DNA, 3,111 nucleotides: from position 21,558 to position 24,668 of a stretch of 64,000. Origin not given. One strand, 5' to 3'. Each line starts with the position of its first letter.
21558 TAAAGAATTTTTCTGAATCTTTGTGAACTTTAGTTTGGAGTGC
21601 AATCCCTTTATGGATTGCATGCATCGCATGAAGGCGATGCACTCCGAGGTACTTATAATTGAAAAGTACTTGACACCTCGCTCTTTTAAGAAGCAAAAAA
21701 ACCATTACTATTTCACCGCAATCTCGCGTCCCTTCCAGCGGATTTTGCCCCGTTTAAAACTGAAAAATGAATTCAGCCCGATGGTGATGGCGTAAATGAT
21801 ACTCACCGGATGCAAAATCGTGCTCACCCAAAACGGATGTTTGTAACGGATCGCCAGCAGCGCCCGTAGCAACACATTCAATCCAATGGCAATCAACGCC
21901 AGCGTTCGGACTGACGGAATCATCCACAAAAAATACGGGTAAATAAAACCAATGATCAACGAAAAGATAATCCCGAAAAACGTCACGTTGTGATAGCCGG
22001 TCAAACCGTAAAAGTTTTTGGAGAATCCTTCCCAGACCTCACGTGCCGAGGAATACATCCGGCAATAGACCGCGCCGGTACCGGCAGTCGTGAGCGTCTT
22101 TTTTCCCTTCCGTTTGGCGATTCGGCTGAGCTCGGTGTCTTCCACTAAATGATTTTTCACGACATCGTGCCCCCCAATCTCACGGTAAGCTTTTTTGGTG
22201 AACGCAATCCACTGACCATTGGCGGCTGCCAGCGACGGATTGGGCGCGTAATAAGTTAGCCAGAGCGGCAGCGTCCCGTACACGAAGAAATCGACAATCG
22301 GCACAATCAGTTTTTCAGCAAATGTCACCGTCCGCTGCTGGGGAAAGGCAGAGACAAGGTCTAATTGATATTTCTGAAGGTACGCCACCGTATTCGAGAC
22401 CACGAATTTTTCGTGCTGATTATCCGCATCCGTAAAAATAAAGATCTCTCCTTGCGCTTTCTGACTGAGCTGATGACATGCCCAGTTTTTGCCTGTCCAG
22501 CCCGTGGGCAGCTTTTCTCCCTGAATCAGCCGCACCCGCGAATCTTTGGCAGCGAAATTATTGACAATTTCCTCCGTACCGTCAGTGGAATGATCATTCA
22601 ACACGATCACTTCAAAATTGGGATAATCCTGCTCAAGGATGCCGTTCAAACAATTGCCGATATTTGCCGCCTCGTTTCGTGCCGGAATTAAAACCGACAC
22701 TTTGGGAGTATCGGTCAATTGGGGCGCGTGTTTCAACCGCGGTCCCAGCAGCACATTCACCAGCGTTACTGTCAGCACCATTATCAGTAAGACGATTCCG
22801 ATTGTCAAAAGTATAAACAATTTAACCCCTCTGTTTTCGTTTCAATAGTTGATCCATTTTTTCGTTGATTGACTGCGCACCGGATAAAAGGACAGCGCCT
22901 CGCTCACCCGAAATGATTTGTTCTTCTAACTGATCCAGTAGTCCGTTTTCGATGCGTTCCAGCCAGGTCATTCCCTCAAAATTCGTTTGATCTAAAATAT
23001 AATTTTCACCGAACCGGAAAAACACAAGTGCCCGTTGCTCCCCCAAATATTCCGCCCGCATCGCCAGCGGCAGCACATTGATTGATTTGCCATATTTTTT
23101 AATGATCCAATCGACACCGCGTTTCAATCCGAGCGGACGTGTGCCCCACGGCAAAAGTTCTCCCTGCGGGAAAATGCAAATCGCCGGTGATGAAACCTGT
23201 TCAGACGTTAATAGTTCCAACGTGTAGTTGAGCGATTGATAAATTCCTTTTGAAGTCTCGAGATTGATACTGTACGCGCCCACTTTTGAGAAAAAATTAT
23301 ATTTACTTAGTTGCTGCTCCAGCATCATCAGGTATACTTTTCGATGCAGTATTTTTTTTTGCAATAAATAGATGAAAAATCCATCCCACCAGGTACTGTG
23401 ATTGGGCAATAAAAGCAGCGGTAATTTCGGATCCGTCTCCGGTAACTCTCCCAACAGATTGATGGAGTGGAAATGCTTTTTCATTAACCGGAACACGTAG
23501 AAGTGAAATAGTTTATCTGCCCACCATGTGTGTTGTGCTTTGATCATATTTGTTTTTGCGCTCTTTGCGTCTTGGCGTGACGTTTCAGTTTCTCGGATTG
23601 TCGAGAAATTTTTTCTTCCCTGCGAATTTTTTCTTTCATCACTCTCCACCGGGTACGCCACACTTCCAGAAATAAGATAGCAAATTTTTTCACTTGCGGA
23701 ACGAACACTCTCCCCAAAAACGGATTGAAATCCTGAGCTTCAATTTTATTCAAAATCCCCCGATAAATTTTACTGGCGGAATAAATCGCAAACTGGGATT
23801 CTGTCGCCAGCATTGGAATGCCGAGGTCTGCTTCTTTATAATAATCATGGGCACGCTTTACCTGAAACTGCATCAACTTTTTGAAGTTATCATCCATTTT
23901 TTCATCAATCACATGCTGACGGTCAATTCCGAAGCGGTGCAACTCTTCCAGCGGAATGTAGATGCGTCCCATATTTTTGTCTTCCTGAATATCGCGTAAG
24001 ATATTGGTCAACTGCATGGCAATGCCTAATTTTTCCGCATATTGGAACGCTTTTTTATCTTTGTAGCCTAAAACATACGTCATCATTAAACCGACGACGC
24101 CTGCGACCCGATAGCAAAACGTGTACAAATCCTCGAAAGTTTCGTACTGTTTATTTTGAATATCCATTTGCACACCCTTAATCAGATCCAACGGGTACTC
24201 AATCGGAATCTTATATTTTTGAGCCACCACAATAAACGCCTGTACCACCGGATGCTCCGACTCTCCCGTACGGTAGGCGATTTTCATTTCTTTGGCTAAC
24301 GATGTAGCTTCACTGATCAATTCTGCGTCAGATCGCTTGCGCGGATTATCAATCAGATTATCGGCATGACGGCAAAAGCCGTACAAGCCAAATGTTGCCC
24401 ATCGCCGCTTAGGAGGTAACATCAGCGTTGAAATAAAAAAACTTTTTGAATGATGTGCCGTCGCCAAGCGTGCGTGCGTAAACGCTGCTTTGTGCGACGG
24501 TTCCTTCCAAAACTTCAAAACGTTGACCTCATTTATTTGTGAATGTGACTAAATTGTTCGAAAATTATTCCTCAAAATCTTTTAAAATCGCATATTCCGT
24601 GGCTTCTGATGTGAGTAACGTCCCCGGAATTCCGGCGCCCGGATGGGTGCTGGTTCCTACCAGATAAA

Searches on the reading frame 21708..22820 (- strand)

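Call 47: search_protein_families(library=pfam, proteins=[window:21708-22820:-], max_evalue=0.001)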
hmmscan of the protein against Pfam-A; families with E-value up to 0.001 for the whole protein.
window:21708-22820:- (370 aa): 4 families
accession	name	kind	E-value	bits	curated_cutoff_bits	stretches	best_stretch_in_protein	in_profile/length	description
PF00535.33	Glycos_transf_2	-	1.9e-27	96.7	23.3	1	42-161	1-116/168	Glycosyl transferase family 2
PF13641.12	Glyco_tranf_2_3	-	4.7e-18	66.5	27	1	39-244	1-203/230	Glycosyltransferase like family 2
PF13506.12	Glyco_transf_21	-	1.8e-09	37.8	21.7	1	104-244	11-146/174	Glycosyl transferase family 21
PF10111.15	Glyco_tranf_2_2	-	3.7e-07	30.4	27.3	1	42-276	1-237/276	Glycosyltransferase like family 2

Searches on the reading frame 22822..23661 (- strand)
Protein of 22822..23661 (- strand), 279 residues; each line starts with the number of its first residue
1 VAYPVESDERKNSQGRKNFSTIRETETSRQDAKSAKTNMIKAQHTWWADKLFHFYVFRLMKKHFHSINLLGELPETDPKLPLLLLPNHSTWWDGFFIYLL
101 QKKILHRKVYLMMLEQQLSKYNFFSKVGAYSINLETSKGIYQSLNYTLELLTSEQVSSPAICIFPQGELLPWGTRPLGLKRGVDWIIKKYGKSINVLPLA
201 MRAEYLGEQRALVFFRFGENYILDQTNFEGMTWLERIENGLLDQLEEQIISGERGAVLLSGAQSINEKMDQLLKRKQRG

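Call 47: search_protein_families(library=pfam, proteins=[window:22822-23661:-], max_evalue=0.001)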
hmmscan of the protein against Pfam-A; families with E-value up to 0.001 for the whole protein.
window:22822-23661:- (279 aa): 1 family
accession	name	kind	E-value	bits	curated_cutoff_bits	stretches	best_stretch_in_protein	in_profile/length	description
PF01553.26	Acyltransferase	-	8.6e-05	22.8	23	1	79-189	13-121/132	Acyltransferase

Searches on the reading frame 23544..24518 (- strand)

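Call 47: search_protein_families(library=pfam, proteins=[window:23544-24518:-], max_evalue=0.001)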
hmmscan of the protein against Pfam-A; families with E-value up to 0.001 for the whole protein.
window:23544-24518:- (324 aa): 1 family
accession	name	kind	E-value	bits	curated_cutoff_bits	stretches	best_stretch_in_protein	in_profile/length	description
PF00494.24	SQS_PSY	-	8e-74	249.1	26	1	21-275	2-261/263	Squalene/phytoene synthase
